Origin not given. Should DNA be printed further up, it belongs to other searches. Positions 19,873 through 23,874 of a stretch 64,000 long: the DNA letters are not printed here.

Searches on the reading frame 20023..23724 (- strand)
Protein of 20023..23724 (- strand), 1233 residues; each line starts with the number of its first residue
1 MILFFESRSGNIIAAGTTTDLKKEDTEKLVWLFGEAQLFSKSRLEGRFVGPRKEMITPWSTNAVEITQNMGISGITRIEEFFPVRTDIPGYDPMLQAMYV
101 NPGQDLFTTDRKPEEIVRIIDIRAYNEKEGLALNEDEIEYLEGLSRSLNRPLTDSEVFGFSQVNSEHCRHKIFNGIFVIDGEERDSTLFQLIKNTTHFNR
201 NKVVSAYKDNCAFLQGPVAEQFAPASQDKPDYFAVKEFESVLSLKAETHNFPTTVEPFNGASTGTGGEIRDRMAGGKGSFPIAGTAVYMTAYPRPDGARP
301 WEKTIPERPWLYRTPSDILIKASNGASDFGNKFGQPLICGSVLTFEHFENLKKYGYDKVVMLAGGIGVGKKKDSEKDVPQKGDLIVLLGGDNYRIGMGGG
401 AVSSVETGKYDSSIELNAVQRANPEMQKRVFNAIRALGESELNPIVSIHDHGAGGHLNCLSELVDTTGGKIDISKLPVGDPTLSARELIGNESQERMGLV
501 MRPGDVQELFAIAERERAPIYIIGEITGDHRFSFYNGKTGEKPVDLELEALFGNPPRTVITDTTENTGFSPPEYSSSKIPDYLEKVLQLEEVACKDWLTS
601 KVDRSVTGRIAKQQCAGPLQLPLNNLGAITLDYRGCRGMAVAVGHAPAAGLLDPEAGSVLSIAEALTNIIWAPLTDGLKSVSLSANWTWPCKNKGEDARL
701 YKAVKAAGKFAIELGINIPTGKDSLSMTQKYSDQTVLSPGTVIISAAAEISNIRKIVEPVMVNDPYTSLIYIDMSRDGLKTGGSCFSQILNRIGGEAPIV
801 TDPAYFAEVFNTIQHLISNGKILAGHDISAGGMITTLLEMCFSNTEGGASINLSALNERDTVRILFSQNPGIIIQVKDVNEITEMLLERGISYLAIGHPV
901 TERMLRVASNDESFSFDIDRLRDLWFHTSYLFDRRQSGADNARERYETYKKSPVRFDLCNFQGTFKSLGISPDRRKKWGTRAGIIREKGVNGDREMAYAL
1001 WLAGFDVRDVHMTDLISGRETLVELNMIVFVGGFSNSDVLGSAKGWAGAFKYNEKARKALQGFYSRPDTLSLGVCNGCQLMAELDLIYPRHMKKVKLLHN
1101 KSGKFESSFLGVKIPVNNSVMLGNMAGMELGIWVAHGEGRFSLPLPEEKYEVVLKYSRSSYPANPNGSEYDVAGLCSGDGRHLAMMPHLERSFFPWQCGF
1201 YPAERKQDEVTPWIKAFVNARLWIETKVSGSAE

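Call 16: search_protein_families(library=pfam, proteins=[window:20023-23724:-], max_evalue=0.00001)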
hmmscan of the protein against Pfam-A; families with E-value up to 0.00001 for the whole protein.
window:20023-23724:- (1233 aa): 5 families
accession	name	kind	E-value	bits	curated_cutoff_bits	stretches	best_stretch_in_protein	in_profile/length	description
PF13507.12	GATase_5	-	5.4e-81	271.9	27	1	981-1224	3-260/260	CobB/CobQ-like glutamine amidotransferase domain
PF22689.1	FGAR-AT_PurM_N-like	-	3.6e-43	147.5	27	1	595-748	2-159/160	FGAR-AT PurM_N-like domain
PF02769.27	AIRS_C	-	4.2e-38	131.4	23.1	2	380-534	1-153/156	AIR synthase related protein, C-terminal domain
PF18072.6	FGAR-AT_linker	-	8.3e-19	68.3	26.6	1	122-171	1-50/50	Formylglycinamide ribonucleotide amidotransferase linker domain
PF18076.6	FGAR-AT_N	-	2.1e-08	34.6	26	1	17-81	8-74/115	Formylglycinamide ribonucleotide amidotransferase N-terminal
